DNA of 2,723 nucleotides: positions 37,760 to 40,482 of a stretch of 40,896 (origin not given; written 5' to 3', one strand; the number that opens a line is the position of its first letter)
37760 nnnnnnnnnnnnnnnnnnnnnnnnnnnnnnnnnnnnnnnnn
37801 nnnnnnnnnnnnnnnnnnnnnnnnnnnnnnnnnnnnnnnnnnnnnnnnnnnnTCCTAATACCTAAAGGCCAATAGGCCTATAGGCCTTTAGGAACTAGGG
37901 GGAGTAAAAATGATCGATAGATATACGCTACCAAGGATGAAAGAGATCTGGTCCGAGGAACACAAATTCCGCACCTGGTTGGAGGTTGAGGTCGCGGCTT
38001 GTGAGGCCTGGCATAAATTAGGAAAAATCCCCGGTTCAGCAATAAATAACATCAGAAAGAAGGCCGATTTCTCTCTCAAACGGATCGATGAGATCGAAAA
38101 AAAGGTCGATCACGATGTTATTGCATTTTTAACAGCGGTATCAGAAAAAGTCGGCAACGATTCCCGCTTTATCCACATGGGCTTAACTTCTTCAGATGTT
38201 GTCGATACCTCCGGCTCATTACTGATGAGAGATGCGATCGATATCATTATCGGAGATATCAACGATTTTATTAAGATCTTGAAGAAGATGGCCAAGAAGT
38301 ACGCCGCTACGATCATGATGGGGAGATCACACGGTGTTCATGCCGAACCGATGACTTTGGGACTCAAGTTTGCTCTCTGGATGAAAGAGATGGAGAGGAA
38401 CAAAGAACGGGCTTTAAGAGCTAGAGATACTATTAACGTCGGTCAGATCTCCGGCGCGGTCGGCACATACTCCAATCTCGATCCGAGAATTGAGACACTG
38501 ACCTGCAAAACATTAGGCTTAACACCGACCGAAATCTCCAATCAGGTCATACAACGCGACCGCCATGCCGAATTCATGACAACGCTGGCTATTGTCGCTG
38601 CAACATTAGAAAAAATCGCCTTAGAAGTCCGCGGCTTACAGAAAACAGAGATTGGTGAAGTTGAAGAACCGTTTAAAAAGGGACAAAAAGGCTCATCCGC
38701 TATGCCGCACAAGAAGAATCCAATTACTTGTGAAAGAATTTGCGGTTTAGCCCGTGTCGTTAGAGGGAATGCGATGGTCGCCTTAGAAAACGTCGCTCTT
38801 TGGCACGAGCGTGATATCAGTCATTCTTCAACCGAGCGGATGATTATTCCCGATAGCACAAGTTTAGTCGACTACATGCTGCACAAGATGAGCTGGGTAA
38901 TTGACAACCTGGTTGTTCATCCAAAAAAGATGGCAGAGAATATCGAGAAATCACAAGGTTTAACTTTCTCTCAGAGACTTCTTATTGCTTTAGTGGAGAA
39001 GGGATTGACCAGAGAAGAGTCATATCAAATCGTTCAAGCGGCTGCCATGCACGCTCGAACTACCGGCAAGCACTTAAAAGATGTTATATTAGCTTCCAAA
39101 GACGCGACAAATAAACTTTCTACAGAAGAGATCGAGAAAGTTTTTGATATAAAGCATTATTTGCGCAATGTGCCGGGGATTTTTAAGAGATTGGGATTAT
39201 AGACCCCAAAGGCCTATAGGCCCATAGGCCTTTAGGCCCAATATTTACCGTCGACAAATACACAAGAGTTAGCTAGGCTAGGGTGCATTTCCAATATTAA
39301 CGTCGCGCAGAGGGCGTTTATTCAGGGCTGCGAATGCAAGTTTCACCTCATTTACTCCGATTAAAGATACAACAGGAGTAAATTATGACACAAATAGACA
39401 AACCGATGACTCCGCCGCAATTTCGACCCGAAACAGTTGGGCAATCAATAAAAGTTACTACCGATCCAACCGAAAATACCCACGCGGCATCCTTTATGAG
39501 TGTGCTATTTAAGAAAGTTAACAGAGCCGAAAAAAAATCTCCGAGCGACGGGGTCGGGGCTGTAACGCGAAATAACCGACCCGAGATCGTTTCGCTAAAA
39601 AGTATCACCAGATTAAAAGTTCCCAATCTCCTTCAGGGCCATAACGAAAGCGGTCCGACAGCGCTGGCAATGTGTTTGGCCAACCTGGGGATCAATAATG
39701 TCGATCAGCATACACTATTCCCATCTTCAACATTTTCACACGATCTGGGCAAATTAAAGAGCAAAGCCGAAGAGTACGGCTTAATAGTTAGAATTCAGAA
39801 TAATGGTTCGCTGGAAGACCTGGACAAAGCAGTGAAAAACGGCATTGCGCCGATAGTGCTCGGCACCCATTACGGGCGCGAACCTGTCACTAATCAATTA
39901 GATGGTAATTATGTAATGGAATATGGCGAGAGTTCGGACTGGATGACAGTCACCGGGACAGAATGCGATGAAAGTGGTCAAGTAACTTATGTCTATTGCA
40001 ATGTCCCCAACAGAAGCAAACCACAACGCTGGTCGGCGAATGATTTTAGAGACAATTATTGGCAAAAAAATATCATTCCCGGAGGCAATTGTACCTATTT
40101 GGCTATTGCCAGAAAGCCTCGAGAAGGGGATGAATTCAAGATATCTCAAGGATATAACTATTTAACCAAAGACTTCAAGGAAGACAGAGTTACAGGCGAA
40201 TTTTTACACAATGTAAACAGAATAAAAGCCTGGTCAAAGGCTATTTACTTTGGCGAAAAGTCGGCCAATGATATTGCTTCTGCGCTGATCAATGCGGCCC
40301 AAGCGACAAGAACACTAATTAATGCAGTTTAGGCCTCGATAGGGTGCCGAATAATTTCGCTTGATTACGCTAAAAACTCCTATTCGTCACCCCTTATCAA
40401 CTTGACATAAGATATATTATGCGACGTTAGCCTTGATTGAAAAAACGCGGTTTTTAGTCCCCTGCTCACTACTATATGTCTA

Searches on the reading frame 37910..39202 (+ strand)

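Call 45: search_protein_families(library=pfam, proteins=[window:37910-39202:+], max_evalue=0.001)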
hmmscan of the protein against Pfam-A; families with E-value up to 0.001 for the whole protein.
window:37910-39202:+ (430 aa): 3 families
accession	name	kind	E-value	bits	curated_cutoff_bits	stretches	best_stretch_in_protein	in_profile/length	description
PF00206.25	Lyase_1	-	1.2e-64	219.2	27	1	7-286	7-312/312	Lyase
PF10397.14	ADSL_C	-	1.4e-22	80.2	32.7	1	350-427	1-78/79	Adenylosuccinate lyase C-terminus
PF14698.11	ASL_C2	-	0.00022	22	27.3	0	361-417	11-67/69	Argininosuccinate lyase C-terminal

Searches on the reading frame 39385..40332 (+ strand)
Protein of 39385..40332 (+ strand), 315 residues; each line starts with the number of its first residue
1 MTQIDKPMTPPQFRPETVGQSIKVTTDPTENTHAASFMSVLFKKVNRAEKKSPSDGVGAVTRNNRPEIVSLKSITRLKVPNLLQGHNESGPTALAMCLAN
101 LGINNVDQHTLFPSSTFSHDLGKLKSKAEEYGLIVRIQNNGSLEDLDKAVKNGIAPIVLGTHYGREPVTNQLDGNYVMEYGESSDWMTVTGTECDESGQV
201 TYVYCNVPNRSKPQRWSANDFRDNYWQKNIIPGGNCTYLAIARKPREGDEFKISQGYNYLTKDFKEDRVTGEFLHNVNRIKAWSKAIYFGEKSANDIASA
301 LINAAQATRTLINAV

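Call 45: search_protein_families(library=pfam, proteins=[window:39385-40332:+], max_evalue=0.001)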
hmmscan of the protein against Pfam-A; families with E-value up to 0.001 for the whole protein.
window:39385-40332:+ (315 aa): 0 families

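Call 88: search_protein_families(library=pfam, proteins=[window:39385-40332:+], max_evalue=10)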
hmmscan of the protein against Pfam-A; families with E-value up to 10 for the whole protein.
window:39385-40332:+ (315 aa): 2 families
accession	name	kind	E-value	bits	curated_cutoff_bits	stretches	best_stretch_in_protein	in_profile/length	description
PF15892.11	BNR_4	-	0.008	16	27.3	1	160-229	198-267/272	BNR repeat-containing family member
PF13529.12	Peptidase_C39_2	-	0.015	16.3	24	1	78-168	2-112/143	Peptidase_C39 like family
